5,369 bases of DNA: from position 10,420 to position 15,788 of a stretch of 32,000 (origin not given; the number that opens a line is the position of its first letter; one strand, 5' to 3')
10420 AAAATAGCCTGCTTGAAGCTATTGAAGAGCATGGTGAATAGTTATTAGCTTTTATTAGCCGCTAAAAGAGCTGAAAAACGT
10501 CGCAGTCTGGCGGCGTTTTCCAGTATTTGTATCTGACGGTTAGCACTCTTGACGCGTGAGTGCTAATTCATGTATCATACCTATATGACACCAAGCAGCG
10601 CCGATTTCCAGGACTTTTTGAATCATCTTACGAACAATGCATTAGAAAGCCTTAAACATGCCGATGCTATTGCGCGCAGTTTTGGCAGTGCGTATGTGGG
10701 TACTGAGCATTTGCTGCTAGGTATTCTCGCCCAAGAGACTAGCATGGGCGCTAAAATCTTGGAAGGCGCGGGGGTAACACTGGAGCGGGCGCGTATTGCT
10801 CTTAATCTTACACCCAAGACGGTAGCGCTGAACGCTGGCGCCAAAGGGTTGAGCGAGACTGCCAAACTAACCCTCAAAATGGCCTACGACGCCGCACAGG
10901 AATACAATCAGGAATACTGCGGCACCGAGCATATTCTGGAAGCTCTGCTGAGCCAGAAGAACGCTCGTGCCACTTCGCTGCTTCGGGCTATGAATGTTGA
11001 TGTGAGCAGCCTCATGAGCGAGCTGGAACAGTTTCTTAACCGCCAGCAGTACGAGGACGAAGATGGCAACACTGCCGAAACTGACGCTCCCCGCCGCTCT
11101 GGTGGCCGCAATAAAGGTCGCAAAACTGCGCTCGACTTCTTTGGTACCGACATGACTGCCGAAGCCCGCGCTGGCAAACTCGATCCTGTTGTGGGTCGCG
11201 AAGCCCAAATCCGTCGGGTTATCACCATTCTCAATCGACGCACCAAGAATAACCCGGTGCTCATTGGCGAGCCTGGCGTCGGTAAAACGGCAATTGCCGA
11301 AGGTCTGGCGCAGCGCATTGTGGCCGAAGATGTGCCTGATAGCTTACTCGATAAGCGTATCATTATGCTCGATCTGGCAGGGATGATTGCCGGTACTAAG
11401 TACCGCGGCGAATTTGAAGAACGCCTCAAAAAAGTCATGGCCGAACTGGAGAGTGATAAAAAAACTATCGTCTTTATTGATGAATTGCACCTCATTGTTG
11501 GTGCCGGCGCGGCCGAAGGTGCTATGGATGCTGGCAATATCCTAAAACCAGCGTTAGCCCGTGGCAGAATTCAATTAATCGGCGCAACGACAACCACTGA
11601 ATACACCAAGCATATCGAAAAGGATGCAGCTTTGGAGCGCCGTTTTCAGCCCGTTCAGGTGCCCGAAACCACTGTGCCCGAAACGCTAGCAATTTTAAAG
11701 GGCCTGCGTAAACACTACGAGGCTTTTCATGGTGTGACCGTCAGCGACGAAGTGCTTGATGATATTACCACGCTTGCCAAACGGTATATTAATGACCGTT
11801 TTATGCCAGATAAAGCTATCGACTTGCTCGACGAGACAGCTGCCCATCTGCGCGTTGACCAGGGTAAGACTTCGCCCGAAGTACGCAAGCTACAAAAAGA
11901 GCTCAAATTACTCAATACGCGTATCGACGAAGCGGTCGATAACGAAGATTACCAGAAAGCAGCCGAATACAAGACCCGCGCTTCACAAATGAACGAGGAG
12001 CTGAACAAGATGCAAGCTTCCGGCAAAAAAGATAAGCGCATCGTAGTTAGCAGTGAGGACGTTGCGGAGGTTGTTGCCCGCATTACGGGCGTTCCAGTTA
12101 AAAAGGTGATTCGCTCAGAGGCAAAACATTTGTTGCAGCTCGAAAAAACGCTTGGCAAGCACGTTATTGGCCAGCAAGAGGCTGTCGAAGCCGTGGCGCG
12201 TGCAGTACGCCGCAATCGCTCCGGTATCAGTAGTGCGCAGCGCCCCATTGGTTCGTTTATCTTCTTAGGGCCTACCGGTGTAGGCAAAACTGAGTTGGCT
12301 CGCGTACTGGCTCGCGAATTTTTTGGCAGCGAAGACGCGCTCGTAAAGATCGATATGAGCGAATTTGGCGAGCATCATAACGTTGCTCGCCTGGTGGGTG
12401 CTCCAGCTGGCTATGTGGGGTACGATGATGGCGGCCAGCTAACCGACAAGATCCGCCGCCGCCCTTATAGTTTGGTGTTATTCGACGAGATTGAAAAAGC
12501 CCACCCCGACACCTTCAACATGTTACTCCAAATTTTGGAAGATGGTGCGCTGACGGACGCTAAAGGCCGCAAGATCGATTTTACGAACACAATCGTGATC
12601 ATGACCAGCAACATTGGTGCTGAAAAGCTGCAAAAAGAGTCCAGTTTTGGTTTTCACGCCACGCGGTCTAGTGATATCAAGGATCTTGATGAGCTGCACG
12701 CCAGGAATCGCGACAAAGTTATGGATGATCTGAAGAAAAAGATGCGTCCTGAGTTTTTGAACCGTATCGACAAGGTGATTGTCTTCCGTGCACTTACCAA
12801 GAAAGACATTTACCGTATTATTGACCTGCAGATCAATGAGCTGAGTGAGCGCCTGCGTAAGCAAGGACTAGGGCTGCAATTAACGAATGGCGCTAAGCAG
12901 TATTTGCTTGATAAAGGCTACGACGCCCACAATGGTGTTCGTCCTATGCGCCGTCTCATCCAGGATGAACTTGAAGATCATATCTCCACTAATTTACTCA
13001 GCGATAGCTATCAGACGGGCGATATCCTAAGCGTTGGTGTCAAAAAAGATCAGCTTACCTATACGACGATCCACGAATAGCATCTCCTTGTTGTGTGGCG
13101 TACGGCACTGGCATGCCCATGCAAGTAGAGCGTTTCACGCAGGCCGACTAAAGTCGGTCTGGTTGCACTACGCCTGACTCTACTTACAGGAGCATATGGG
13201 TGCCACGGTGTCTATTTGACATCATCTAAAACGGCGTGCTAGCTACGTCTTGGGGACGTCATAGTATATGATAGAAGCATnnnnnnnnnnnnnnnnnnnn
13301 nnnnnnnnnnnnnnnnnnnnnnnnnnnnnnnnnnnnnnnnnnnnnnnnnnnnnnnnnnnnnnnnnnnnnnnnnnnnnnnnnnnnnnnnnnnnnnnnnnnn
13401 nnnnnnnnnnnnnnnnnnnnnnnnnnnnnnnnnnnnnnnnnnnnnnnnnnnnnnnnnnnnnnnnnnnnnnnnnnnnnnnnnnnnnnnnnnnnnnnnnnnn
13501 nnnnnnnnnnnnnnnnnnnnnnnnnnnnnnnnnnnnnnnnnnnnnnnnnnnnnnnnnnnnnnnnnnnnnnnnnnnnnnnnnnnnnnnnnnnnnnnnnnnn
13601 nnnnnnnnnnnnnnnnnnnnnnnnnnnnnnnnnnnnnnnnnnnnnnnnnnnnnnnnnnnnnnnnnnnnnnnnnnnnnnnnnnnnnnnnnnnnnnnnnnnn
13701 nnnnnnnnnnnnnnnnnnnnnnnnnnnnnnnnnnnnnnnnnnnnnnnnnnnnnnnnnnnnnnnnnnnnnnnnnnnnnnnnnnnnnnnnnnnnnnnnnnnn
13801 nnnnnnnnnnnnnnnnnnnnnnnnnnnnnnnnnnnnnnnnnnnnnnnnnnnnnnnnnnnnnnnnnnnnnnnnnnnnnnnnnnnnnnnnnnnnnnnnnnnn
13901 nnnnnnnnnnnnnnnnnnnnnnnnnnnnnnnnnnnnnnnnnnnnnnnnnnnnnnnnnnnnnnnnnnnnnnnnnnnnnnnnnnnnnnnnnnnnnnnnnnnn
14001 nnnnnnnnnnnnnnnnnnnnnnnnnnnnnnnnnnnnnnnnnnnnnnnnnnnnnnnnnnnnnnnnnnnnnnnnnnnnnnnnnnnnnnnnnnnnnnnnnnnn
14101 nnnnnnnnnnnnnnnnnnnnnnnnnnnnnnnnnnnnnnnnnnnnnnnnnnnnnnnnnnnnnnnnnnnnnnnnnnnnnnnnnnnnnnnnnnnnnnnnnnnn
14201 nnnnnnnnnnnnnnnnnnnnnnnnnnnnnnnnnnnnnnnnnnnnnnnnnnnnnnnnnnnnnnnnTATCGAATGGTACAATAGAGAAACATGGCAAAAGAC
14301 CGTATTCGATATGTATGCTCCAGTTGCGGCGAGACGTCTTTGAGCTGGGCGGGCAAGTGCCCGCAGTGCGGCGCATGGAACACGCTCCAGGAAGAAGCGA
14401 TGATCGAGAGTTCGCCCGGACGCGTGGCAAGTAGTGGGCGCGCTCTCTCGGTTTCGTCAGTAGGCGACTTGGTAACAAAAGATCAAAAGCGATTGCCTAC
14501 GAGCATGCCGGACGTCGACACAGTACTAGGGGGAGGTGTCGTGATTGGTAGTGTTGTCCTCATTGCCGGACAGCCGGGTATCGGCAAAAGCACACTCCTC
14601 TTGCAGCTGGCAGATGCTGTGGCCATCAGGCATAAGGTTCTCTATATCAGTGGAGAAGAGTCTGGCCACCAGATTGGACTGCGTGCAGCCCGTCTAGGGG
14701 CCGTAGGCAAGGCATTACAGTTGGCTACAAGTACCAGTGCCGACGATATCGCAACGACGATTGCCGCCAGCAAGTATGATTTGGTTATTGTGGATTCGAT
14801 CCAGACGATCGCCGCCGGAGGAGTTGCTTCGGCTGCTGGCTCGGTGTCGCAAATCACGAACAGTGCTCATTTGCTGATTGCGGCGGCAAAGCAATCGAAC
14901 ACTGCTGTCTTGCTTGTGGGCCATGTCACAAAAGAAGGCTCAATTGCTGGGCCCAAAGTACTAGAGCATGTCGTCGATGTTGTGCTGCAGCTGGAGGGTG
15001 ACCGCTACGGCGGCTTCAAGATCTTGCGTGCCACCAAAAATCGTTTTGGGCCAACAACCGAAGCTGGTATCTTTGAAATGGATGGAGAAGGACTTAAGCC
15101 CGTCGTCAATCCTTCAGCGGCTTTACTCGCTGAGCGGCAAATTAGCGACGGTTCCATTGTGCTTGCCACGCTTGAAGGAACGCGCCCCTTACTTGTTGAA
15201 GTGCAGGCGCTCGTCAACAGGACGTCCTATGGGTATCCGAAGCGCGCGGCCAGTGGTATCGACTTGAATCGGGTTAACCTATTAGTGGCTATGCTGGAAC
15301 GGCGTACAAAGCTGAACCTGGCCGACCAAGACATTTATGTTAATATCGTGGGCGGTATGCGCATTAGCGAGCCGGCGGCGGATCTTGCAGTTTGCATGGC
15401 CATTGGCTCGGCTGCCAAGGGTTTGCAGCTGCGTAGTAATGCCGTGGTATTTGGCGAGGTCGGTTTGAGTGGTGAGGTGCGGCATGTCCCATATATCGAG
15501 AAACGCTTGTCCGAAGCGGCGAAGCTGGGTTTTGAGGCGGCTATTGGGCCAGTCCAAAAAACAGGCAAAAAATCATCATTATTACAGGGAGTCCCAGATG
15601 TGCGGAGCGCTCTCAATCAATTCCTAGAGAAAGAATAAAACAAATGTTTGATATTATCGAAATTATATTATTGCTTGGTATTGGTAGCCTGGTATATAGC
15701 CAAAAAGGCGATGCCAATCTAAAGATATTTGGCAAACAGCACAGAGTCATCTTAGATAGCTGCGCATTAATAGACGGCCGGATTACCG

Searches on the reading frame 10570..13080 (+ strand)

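Call 96: search_protein_families(library=pfam, proteins=[window:10570-13080:+], max_evalue=0.001)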
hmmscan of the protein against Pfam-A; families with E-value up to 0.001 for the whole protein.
window:10570-13080:+ (836 aa): 19 families
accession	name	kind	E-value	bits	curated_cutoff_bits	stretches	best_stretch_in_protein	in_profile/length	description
PF07724.20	AAA_2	-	2.4e-64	216.8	27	1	558-735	1-165/166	AAA domain (Cdc48 subfamily)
PF17871.7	AAA_lid_9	-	1.5e-30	105.6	22.8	1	369-468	2-101/104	AAA lid domain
PF02861.25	Clp_N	-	2.1e-27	95.5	20.7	2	31-78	1-48/53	Clp amino terminal domain, pathogenicity island component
PF00004.35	AAA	-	1e-23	84.7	21.2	2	230-360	2-124/131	ATPase family associated with various cellular activities (AAA)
PF10431.15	ClpB_D2-small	-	4.3e-21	75.2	21.9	1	742-820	1-79/81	C-terminal, D2-small domain, of ClpB protein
PF07728.20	AAA_5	-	1.2e-15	58.2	22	1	563-684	2-125/139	AAA domain (dynein-related subfamily)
PF13191.12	AAA_16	-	5.9e-12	46.8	32.6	1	207-259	2-63/167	AAA ATPase domain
PF13401.12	AAA_22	-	5.8e-11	43.3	27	0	224-313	3-99/130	AAA domain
PF00158.32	Sigma54_activat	-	2e-09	37.8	20.2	1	561-693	23-154/168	Sigma-54 interaction domain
PF20720.3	nSTAND3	-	4.4e-09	36.7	27.2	0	216-254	9-45/155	Novel STAND NTPase 3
PF01695.23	IstB_IS21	-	4.1e-07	30.2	24.1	0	213-290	79-152/238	IstB-like ATP binding protein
PF05621.17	TniB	-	6.1e-07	29.5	22.4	1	249-366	71-186/189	Bacterial TniB protein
PF13238.12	AAA_18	-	7.2e-07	30.1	29.4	0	231-304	3-78/128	AAA domain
PF05496.18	RuvB_N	-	8.8e-06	26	27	0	532-584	9-57/159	Holliday junction DNA helicase RuvB P-loop domain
PF13173.12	AAA_14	-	1.4e-05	25.5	27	0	230-311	6-76/129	AAA domain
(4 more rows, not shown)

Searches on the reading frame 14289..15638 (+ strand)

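Call 97: search_protein_families(library=pfam, proteins=[window:14289-15638:+], max_evalue=0.001)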
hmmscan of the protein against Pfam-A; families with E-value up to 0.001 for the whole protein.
window:14289-15638:+ (449 aa): 10 families
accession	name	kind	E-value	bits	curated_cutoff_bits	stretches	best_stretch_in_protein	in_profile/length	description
PF13481.12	AAA_25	-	3.9e-16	59.7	27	1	69-217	15-194/195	AAA domain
PF06745.19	ATPase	-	2e-13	50.7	26.6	1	70-138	2-72/231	KaiC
PF18073.7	Zn_ribbon_LapB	-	7.7e-12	45.1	25.7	1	8-35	1-28/28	Rubredoxin metal binding domain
PF03796.21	DnaB_C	-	1.9e-08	34.4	27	1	69-133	2-67/255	DnaB-like helicase C terminal domain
PF13541.12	ChlI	-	1.2e-07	32.1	27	1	340-422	36-119/121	Subunit ChlI of Mg-chelatase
PF13479.12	AAA_24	-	4.5e-06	27.1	27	1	89-174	4-76/195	AAA domain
PF13191.12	AAA_16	-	3e-05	25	32.6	1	88-176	25-104/167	AAA ATPase domain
PF13401.12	AAA_22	-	0.00014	22.6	27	1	89-212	7-123/130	AAA domain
PF07088.17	GvpD_P-loop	-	0.00027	21.3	24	0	87-123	10-46/189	GvpD gas vesicle protein, P-loop domain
PF20720.3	nSTAND3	-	0.00093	19.4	27.2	0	89-122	19-53/155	Novel STAND NTPase 3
